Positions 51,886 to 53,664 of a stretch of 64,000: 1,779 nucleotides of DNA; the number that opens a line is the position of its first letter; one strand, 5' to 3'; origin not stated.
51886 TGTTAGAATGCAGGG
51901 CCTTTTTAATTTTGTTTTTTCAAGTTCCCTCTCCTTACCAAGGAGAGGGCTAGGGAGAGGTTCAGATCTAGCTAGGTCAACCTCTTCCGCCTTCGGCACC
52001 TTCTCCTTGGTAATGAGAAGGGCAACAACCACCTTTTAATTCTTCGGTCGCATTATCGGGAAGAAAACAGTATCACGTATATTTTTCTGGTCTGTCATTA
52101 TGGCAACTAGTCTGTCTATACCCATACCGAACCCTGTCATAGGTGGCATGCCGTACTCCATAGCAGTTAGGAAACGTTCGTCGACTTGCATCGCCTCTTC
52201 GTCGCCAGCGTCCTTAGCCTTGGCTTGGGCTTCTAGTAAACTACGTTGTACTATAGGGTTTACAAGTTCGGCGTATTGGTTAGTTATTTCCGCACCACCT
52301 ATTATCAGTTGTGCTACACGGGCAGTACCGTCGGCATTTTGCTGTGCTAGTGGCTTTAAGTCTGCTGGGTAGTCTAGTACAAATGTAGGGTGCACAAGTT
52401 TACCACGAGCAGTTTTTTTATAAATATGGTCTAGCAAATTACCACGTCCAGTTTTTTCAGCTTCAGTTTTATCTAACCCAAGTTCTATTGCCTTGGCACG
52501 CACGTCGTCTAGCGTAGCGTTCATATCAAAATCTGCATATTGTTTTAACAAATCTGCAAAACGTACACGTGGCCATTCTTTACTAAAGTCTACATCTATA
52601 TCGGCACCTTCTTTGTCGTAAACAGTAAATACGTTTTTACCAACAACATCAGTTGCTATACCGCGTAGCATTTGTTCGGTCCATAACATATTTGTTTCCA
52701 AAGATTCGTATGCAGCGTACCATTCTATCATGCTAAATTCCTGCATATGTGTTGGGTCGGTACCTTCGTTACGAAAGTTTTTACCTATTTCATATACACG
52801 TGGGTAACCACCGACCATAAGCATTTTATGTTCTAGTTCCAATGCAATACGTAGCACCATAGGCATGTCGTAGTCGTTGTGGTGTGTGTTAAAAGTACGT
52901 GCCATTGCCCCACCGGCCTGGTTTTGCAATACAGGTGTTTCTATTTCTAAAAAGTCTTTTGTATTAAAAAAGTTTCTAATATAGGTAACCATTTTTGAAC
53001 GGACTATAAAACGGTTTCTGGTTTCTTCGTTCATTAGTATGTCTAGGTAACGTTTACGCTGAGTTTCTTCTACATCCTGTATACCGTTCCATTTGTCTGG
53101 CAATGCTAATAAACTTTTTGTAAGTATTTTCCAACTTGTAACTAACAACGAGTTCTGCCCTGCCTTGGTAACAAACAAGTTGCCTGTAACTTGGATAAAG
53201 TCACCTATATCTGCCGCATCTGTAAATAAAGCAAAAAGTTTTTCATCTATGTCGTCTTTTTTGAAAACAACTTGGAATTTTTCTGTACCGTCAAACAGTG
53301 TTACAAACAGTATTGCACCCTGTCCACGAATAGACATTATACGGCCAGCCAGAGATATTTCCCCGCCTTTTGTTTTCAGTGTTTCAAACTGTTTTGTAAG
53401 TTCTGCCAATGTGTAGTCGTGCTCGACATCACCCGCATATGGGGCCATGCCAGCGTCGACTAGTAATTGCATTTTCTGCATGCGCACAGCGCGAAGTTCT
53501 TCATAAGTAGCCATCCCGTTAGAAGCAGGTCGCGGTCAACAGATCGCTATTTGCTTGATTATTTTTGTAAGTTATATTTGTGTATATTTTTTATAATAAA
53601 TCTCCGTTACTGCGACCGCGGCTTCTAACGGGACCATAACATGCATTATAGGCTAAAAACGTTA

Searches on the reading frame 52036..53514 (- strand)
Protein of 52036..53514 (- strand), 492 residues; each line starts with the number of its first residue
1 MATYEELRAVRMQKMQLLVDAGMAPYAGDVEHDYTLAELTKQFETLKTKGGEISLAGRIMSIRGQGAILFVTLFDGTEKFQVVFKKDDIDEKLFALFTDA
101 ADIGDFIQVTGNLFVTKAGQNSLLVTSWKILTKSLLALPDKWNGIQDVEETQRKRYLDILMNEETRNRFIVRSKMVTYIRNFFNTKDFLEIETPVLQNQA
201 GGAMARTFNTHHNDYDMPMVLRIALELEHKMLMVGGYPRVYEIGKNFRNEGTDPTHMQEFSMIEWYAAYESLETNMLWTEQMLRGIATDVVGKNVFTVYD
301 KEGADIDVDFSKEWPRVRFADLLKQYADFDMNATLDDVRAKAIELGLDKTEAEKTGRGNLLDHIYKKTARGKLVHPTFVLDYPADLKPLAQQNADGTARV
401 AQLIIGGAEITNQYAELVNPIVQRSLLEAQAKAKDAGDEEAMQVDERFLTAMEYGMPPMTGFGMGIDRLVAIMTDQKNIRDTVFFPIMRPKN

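Call 57: search_protein_families(library=pfam, proteins=[window:52036-53514:-], max_evalue=0.00001)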
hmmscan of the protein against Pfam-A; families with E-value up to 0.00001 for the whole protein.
window:52036-53514:- (492 aa): 3 families
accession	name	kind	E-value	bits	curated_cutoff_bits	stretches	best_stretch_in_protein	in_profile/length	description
PF00152.25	tRNA-synt_2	-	2.9e-72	243.8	25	1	149-488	3-307/308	tRNA synthetases class II (D, K and N)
PF01336.31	tRNA_anti-codon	-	3e-13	49.9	27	1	54-131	2-75/75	OB-fold nucleic acid binding domain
PF01409.25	tRNA-synt_2d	-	3.8e-06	27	19.8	0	239-294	104-157/246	tRNA synthetases class II core domain (F)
